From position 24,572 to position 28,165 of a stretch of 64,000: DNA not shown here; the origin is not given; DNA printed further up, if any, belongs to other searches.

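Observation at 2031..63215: GC-rich tandem-repeat blocks inserted in frame into many conserved housekeeping genes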

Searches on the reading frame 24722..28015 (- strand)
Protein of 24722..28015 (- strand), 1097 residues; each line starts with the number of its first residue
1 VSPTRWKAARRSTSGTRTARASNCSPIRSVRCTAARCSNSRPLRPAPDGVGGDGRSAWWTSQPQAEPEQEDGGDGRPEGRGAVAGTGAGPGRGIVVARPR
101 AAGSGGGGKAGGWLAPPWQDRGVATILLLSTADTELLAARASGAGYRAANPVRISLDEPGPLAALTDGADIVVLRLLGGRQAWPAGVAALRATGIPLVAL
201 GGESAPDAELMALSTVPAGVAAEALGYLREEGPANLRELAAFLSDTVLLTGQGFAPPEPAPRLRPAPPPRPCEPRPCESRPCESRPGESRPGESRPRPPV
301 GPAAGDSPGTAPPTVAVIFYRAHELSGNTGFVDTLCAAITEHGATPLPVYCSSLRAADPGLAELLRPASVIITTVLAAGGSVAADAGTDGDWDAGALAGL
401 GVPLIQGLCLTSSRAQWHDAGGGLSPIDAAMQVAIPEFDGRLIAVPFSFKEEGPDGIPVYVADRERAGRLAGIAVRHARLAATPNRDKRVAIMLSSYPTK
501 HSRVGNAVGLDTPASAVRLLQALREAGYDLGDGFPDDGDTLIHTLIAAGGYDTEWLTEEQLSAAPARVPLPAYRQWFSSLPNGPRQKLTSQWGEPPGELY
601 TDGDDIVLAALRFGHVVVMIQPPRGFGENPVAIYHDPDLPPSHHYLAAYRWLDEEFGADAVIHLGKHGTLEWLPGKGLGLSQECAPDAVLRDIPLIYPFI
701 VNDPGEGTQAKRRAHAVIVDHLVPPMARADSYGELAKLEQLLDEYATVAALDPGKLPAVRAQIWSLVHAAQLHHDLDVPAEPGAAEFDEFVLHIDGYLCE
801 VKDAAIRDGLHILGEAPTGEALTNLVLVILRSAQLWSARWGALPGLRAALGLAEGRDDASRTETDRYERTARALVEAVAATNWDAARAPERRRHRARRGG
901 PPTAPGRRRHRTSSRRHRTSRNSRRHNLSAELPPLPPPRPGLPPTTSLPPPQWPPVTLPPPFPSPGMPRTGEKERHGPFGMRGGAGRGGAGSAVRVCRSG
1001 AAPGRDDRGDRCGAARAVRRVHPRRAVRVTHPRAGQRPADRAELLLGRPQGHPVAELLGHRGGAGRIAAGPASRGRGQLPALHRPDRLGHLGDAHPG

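Call 20: search_protein_families(library=pfam, proteins=[window:24722-28015:-])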
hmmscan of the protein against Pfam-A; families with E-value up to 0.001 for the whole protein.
window:24722-28015:- (1097 aa): 1 family
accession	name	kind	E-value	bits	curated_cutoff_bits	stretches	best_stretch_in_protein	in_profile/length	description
PF02514.21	CobN-Mg_chel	-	1.1e-195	653.1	24.5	1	226-894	2-668/1090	CobN/Magnesium Chelatase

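Call 24: find_homologous_proteins(query=window:24722-28015:-, max_evalue=1e-50)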
Query window:24722-28015:- (1097 aa): 7985 proteins with E <= 1e-50 among 8000 candidates; the best 120 are listed.
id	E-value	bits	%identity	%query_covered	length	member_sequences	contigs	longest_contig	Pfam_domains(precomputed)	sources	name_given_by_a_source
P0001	0.0e+0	1547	91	72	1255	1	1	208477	PF02514.22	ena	-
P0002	0.0e+0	1440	83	72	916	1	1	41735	PF02514.22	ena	-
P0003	0.0e+0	1432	85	70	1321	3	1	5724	PF02514.22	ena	-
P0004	0.0e+0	1428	86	69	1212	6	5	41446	PF02514.22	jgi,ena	jgi:cobaltochelatase CobN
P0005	0.0e+0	1426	82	71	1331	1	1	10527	PF02514.22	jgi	-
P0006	0.0e+0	1424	87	69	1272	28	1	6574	PF02514.22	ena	-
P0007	0.0e+0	1417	86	70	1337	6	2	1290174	PF02514.22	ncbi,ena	-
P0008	0.0e+0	1407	85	69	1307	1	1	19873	PF02514.22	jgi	jgi:cobaltochelatase CobN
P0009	0.0e+0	1406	85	69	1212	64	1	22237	PF02514.22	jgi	jgi:cobaltochelatase CobN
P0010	0.0e+0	1399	86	69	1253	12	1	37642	PF02514.22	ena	-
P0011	0.0e+0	1392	86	70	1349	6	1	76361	PF02514.22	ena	-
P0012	0.0e+0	1386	84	70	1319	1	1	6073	PF02514.22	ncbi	-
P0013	0.0e+0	1384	80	69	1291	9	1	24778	PF02514.22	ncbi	-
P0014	0.0e+0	1374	82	70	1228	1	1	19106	PF02514.22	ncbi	ncbi:MAG TPA: cobaltochelatase subunit CobN [Streptosporangiaceae bacterium]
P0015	0.0e+0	1368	83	70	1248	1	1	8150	PF02514.22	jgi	jgi:cobaltochelatase CobN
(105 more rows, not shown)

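Call 26: find_encoding_contigs(protein=P0001, flank=10000, max_places=3)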
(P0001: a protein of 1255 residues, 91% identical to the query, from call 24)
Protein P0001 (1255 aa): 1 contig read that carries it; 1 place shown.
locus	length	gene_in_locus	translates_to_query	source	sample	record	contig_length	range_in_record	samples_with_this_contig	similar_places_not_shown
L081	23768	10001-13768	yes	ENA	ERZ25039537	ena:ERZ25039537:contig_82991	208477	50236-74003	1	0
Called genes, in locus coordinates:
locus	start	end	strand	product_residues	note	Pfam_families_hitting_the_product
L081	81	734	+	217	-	-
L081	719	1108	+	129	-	PF10418:DHODB_Fe-S_bind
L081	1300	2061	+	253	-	PF01180:DHO_dh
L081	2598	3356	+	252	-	PF00215:OMPdecase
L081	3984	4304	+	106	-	PF22525:H2TH_5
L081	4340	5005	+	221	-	PF00625:Guanylate_kin, PF13671:AAA_33 (faint), PF13238:AAA_18 (weak)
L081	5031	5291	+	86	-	PF01192:RNA_pol_Rpb6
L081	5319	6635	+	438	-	PF02441:Flavoprotein, PF04127:DFP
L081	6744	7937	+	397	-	PF00438:S-AdoMet_synt_N, PF02772:S-AdoMet_synt_M, PF02773:S-AdoMet_synt_C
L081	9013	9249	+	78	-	PF04149:DUF397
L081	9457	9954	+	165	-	PF00903:Glyoxalase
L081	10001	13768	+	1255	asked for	PF02514:CobN-Mg_chel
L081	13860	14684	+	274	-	PF04672:Methyltransf_19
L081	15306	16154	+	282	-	PF13560:HTH_31, PF19054:DUF5753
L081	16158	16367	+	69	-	PF04149:DUF397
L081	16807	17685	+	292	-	-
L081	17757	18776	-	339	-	PF01156:IU_nuc_hydro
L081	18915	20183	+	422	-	PF00464:SHMT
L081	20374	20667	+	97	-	-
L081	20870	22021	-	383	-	PF01370:Epimerase, PF16363:GDP_Man_Dehyd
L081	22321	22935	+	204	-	-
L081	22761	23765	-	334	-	PF00535:Glycos_transf_2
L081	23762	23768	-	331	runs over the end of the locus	PF01073:3Beta_HSD, PF01370:Epimerase, PF04321:RmlD_sub_bind, PF13460:NAD_binding_10 (weak), PF16363:GDP_Man_Dehyd, PF02719:Polysacc_synt_2, PF07993:NAD_binding_4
